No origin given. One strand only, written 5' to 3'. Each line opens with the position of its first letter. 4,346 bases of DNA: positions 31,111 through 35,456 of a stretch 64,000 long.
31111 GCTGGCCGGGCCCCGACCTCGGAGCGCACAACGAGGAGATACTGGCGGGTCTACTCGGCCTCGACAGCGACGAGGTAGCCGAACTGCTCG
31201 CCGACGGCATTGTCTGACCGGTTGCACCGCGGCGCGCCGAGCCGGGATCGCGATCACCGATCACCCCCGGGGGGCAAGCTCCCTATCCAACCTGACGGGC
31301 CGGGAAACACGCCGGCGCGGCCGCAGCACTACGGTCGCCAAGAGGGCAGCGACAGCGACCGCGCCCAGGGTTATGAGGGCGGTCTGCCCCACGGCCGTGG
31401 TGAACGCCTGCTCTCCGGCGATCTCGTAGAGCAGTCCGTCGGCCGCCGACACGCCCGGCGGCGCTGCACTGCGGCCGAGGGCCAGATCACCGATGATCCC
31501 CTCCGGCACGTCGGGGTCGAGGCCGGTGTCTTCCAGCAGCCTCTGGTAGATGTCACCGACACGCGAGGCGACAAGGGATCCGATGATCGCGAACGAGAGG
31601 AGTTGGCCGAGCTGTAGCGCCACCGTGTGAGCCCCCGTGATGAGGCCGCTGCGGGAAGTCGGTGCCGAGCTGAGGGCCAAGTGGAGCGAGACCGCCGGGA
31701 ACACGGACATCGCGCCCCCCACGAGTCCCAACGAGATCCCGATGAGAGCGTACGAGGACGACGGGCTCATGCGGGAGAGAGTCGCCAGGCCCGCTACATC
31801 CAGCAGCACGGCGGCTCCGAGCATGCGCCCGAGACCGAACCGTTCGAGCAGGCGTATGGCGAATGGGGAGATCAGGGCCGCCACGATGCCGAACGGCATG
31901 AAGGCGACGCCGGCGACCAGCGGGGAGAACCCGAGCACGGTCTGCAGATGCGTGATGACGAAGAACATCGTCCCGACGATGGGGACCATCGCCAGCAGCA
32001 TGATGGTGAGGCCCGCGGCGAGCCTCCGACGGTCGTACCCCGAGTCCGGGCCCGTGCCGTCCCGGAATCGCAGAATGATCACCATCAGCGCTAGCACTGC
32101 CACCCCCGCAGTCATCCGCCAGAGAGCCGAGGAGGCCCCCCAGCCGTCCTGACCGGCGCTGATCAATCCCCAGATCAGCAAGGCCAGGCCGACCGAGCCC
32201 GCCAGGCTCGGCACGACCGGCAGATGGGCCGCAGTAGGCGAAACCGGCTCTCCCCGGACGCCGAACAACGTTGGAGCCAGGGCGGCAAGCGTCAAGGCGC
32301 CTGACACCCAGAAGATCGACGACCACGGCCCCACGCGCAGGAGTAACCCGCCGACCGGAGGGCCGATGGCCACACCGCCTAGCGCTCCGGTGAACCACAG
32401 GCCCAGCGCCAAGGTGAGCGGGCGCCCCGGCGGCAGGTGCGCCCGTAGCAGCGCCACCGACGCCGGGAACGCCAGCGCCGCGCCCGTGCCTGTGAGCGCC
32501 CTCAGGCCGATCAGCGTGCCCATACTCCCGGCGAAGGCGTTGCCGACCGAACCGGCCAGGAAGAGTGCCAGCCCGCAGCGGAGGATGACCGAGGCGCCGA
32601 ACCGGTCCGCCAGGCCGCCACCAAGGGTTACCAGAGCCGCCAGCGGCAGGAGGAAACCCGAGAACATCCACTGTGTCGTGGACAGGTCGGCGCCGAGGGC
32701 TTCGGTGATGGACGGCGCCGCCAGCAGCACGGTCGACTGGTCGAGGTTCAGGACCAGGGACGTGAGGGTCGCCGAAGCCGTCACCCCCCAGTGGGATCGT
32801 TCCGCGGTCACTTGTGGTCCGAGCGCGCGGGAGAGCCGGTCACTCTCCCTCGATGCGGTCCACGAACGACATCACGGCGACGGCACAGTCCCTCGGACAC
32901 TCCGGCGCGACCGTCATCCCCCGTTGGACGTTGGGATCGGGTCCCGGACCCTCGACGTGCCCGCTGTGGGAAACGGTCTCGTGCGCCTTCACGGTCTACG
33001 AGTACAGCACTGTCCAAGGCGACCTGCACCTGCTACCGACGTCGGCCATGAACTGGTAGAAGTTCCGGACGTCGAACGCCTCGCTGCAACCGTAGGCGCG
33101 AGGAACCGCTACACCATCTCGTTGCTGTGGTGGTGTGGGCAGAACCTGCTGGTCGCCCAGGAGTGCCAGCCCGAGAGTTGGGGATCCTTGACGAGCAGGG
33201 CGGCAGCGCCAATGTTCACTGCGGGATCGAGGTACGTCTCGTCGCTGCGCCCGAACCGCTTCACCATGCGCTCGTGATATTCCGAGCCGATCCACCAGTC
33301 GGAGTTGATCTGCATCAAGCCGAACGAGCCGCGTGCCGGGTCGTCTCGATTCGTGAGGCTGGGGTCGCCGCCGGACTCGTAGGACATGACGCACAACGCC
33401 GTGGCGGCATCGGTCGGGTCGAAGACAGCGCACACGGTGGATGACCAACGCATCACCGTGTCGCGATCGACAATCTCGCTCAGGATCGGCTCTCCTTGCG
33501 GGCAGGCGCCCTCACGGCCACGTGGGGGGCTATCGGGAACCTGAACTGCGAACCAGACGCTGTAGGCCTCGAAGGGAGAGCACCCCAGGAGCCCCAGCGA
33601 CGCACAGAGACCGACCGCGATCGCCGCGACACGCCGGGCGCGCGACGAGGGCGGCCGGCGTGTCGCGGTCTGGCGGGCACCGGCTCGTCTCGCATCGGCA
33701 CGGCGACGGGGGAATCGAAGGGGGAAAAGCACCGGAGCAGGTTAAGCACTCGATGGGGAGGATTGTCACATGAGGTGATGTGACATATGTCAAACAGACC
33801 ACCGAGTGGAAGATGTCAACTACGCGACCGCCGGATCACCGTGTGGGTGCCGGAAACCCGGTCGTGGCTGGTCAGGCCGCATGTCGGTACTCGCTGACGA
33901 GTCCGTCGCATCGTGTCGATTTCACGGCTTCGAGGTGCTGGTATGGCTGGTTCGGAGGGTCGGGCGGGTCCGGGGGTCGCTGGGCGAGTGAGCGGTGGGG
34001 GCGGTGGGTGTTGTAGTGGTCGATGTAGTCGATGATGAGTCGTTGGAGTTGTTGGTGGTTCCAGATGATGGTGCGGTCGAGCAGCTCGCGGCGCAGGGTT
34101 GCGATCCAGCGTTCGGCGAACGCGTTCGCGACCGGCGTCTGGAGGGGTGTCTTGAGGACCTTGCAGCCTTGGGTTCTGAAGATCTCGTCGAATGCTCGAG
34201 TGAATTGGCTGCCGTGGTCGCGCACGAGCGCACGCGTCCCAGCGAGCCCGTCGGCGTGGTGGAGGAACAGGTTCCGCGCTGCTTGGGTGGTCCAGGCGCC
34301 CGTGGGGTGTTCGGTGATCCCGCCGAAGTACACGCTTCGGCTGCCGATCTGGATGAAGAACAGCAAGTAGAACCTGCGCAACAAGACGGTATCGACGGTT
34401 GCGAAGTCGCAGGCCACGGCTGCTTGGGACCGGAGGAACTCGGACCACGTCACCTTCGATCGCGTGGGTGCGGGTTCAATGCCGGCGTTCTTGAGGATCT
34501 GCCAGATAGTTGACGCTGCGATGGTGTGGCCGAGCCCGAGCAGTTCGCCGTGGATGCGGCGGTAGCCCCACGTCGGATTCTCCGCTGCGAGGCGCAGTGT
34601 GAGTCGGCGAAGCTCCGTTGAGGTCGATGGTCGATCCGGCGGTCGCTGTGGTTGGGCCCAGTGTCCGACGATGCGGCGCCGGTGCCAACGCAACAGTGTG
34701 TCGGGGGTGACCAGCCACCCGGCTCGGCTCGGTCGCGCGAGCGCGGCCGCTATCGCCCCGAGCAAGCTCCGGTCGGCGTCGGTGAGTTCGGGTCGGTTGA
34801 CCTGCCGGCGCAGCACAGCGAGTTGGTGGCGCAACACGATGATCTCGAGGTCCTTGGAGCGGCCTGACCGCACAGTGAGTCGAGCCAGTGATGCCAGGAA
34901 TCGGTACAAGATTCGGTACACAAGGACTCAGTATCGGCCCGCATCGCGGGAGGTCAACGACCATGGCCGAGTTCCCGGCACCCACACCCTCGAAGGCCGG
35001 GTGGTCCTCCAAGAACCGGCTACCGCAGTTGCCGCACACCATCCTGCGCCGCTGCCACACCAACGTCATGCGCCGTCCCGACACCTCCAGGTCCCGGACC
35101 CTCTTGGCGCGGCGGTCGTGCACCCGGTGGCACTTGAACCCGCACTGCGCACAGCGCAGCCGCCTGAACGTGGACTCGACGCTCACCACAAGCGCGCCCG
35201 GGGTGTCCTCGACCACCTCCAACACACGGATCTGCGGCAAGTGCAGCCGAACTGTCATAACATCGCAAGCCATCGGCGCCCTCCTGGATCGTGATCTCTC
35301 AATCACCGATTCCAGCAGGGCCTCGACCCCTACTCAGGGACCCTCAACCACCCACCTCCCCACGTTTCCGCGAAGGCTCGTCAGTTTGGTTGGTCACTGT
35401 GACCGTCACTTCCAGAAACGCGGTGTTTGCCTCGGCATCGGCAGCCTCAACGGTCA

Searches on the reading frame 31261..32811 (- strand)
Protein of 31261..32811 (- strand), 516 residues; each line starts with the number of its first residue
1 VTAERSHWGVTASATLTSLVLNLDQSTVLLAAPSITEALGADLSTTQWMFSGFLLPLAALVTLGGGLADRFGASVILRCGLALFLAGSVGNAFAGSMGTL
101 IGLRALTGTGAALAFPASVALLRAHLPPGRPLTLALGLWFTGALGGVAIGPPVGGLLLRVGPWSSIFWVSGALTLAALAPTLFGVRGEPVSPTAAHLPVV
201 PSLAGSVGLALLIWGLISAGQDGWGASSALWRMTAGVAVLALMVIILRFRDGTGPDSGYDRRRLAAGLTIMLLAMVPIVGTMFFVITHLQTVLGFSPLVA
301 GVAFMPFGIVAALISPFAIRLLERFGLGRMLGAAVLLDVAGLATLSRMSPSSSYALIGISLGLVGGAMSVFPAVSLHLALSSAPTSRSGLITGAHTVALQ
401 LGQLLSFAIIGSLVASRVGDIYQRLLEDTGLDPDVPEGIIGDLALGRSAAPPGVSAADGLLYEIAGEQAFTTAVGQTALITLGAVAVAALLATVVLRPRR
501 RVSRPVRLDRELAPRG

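Call 12: search_protein_families(library=pfam, proteins=[window:31261-32811:-], max_evalue=0.001)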
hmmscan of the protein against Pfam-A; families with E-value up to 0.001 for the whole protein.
window:31261-32811:- (516 aa): 1 family
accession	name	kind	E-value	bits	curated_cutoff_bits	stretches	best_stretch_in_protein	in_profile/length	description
PF07690.21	MFS_1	-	6.9e-35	121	33.4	1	16-405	3-345/347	Major Facilitator Superfamily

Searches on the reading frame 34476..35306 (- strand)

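Call 12: search_protein_families(library=pfam, proteins=[window:34476-35306:-], max_evalue=0.001)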
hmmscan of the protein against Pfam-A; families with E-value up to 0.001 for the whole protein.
window:34476-35306:- (276 aa): 1 family
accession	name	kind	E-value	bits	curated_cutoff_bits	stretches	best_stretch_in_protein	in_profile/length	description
PF14690.11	Zn_ribbon_ISL3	-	3e-08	34.4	25.5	1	51-94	4-47/47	zinc-finger of transposase IS204/IS1001/IS1096/IS1165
